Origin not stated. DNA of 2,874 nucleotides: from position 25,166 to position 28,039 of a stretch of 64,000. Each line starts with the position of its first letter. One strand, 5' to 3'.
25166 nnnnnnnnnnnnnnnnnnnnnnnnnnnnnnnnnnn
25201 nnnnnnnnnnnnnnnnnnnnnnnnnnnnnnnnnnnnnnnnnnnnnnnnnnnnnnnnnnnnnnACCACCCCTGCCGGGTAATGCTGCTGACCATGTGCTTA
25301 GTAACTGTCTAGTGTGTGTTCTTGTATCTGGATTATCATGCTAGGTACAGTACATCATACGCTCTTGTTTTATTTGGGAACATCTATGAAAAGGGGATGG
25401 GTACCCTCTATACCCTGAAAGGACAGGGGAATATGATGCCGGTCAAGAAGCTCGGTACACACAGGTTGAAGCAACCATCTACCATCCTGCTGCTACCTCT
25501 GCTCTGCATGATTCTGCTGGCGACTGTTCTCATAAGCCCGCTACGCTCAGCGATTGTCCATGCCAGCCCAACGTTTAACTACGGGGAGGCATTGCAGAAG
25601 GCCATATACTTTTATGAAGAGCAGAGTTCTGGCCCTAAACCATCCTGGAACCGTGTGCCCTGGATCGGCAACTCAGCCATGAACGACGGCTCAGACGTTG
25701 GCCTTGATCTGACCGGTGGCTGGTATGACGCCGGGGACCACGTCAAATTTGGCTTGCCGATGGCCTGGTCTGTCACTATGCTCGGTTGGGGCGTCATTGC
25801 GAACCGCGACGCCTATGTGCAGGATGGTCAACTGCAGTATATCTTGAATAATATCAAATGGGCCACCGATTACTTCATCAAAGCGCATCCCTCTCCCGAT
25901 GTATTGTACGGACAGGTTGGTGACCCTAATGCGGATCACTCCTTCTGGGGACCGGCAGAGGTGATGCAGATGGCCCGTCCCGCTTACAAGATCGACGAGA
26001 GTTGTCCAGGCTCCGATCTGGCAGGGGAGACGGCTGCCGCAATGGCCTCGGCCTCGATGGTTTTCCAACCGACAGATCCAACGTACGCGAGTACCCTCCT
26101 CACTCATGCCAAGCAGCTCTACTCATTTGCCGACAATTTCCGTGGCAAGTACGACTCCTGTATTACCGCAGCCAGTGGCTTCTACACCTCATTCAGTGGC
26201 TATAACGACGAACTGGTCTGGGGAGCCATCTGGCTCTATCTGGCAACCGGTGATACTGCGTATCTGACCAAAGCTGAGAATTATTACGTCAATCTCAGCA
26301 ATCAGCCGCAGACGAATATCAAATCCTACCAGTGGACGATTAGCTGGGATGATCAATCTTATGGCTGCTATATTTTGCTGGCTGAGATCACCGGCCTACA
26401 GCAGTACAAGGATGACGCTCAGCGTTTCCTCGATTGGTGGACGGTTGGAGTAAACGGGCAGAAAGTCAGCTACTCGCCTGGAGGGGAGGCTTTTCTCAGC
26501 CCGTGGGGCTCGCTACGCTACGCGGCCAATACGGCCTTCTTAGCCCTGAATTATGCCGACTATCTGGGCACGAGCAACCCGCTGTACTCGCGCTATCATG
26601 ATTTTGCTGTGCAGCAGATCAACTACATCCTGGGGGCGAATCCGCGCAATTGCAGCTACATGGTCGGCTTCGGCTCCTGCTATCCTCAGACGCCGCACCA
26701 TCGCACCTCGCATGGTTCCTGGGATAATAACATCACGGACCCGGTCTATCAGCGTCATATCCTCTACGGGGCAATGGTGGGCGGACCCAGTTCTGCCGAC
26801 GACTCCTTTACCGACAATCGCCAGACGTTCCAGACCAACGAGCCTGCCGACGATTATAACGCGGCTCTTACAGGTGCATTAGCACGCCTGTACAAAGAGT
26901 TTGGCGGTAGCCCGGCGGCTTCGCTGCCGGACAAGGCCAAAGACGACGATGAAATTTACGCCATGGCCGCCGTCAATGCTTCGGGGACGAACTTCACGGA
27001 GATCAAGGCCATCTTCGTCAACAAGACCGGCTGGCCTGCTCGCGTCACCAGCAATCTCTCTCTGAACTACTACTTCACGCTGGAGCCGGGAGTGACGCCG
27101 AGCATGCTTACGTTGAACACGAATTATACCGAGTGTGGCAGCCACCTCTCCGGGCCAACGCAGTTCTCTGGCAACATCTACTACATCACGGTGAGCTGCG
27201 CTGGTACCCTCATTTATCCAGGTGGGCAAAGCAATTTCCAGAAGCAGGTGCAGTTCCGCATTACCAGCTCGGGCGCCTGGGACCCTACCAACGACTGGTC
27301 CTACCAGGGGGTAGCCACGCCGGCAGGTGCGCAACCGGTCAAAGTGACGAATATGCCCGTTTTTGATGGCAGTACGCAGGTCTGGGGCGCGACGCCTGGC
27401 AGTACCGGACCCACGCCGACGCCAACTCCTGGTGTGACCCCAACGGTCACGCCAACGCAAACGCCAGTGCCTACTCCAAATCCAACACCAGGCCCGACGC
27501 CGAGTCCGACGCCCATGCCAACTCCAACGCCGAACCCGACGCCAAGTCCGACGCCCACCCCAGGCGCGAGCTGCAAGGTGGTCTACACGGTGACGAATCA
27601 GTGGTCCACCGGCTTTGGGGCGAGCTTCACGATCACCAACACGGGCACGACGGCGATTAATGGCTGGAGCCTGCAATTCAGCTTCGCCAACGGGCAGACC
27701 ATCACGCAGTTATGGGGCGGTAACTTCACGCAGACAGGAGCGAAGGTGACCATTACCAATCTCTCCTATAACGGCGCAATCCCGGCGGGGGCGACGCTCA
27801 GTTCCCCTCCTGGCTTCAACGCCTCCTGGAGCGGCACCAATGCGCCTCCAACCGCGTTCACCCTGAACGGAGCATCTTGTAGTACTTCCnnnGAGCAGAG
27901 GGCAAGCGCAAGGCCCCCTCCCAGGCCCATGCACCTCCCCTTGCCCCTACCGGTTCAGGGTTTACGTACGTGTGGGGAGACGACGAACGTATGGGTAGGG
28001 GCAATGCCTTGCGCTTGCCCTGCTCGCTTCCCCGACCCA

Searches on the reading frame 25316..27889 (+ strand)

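Call 89: search_protein_families(library=pfam, proteins=[window:25316-27889:+], max_evalue=0.00001)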
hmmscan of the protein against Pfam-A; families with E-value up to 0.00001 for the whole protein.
window:25316-27889:+ (858 aa): 3 families
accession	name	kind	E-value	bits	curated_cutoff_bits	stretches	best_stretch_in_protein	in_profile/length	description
PF00759.25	Glyco_hydro_9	-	9.2e-158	526.6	27.7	1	89-522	1-444/444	Glycosyl hydrolase family 9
PF00553.25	CBM_2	-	4.5e-31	107.6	24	1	753-855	1-101/101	Cellulose binding domain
PF00942.24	CBM_3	-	5.6e-12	46.4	22.4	1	553-626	5-83/83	Cellulose binding domain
